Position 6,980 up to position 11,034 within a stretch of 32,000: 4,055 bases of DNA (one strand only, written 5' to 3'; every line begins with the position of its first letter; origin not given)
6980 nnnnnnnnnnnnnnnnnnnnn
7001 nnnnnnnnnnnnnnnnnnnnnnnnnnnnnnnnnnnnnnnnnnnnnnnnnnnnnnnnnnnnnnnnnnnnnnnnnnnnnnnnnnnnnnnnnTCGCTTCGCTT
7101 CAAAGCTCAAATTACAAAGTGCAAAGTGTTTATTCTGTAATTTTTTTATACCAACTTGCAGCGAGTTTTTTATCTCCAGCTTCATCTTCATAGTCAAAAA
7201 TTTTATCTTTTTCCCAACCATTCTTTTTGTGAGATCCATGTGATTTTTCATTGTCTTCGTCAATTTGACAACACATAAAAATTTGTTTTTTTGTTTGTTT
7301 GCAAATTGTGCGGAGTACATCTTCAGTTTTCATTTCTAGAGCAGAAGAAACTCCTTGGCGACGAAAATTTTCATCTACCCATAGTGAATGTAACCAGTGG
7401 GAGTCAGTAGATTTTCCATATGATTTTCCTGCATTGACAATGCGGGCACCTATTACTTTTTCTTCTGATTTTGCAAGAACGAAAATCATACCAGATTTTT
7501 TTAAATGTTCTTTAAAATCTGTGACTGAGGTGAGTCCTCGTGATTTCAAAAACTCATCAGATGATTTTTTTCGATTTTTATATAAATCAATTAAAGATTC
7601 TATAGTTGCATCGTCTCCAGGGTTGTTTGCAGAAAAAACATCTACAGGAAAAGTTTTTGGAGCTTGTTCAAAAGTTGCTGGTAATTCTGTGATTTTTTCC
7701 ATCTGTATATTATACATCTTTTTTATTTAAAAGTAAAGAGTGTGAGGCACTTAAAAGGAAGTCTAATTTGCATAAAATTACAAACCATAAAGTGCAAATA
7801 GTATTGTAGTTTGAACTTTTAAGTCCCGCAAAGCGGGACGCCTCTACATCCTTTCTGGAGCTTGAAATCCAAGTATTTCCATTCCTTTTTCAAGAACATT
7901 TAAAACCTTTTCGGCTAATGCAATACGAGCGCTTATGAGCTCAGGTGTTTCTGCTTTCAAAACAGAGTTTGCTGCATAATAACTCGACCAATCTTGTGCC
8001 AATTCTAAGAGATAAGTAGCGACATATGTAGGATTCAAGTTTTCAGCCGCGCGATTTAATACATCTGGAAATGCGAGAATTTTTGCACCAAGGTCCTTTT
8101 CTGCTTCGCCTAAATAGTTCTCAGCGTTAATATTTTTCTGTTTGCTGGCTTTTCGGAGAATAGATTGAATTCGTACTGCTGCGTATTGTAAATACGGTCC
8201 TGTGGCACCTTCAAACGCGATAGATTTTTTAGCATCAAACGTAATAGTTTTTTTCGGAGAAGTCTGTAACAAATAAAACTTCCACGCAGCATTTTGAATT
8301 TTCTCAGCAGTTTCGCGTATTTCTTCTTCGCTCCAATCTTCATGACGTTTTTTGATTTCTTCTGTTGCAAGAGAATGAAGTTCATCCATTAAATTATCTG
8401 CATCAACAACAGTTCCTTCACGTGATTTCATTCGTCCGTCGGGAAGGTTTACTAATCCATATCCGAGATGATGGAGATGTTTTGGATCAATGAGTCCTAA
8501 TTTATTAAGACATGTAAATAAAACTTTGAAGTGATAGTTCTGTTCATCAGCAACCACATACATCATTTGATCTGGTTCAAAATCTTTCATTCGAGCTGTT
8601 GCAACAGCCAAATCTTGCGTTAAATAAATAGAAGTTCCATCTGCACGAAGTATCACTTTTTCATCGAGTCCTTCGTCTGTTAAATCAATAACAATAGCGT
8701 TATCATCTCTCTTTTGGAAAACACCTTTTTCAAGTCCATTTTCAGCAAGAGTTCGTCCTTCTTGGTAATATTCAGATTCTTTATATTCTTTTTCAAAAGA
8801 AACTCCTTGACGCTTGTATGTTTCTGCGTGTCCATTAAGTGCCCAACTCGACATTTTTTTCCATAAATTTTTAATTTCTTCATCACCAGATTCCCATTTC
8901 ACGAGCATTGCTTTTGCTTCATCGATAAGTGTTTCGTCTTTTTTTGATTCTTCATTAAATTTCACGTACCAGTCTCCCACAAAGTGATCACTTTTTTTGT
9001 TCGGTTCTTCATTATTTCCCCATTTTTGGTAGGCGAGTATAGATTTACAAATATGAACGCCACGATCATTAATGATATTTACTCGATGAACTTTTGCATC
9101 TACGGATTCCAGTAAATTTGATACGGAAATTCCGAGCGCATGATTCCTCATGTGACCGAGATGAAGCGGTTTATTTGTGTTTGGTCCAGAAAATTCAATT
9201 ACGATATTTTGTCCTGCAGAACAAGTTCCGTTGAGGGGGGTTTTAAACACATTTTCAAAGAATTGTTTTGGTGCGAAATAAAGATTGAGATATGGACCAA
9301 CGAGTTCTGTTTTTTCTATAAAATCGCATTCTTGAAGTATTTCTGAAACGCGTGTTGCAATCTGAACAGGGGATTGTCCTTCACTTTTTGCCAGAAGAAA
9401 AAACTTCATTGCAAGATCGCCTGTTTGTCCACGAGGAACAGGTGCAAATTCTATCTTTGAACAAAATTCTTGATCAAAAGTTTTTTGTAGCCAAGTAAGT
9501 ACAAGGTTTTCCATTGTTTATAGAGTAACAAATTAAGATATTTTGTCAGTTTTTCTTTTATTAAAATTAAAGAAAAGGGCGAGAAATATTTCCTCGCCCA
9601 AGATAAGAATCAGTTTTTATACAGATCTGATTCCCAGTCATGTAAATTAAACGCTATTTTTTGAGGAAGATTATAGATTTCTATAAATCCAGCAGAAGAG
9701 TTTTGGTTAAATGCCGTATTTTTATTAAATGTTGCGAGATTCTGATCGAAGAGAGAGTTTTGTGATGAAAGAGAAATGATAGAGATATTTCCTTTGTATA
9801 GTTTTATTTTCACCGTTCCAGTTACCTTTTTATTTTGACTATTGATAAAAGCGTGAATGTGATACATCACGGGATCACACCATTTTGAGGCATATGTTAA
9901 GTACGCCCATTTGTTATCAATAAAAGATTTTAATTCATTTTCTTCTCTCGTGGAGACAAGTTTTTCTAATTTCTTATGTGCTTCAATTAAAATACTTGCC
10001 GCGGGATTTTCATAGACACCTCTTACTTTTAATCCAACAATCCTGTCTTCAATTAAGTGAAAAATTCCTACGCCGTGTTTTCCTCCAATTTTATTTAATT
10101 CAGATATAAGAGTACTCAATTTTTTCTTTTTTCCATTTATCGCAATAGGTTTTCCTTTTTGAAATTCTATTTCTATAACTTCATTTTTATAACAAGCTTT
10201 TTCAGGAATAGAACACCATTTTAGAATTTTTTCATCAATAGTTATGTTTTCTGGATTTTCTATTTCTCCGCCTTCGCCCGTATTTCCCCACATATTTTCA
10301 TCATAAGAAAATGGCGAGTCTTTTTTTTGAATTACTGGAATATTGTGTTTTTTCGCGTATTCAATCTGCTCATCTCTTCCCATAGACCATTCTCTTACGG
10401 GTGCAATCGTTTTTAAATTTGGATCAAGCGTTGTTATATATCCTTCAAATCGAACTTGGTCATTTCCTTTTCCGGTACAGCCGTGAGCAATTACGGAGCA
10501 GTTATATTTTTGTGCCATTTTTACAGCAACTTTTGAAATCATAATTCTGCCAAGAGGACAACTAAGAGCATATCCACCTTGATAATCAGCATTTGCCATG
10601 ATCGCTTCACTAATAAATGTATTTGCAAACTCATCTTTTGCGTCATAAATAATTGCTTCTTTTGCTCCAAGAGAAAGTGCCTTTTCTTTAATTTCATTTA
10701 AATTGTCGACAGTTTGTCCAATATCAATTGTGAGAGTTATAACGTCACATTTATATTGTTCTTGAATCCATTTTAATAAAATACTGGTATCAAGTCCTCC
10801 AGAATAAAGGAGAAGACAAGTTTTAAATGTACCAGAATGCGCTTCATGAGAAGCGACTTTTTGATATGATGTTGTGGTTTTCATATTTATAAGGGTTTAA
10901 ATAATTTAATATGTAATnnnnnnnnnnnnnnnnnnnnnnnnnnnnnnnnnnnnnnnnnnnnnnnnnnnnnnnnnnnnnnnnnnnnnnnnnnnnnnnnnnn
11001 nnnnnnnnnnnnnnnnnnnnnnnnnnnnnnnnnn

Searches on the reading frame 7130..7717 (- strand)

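Call 10: search_protein_families(library=pfam, proteins=[window:7130-7717:-], max_evalue=0.001)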
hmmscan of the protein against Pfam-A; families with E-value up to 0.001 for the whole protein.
window:7130-7717:- (195 aa): 3 families
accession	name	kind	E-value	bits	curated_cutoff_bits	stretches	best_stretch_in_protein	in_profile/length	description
PF00583.31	Acetyltransf_1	-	1.5e-08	35.3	20.7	1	56-168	12-116/116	Acetyltransferase (GNAT) family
PF13508.13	Acetyltransf_7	-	0.00019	22.2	27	1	78-131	4-53/84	Acetyltransferase (GNAT) domain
PF13673.13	Acetyltransf_10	-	0.00049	20.5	23.6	1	66-135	20-80/128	Acetyltransferase (GNAT) domain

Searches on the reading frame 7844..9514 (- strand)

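Call 10: search_protein_families(library=pfam, proteins=[window:7844-9514:-], max_evalue=0.001)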
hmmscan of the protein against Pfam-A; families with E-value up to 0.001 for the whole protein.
window:7844-9514:- (556 aa): 3 families
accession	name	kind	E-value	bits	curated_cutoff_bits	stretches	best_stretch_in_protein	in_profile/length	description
PF00750.26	tRNA-synt_1d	-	1e-49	169.9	23.3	1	100-414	18-335/349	tRNA synthetases class I (R), catalytic domain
PF05746.21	DALR_1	-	8.2e-31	106.9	22.3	1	442-556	1-117/117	DALR anticodon binding domain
PF03485.21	Arg_tRNA_synt_N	-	4.8e-10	40.3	21.5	1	19-80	22-85/85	Arginyl tRNA synthetase N terminal domain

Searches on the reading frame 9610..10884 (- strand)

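Call 10: search_protein_families(library=pfam, proteins=[window:9610-10884:-], max_evalue=0.001)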
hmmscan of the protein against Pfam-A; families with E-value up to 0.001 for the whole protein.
window:9610-10884:- (424 aa): 2 families
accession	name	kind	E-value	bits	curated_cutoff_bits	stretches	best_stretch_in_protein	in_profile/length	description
PF20979.2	Arginosuc_syn_C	-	3.3e-69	233.3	27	1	192-410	1-218/219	Arginosuccinate synthase C-terminal domain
PF00764.25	Arginosuc_synth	-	1.6e-60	204.2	27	1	24-183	3-162/162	Arginosuccinate synthase N-terminal HUP domain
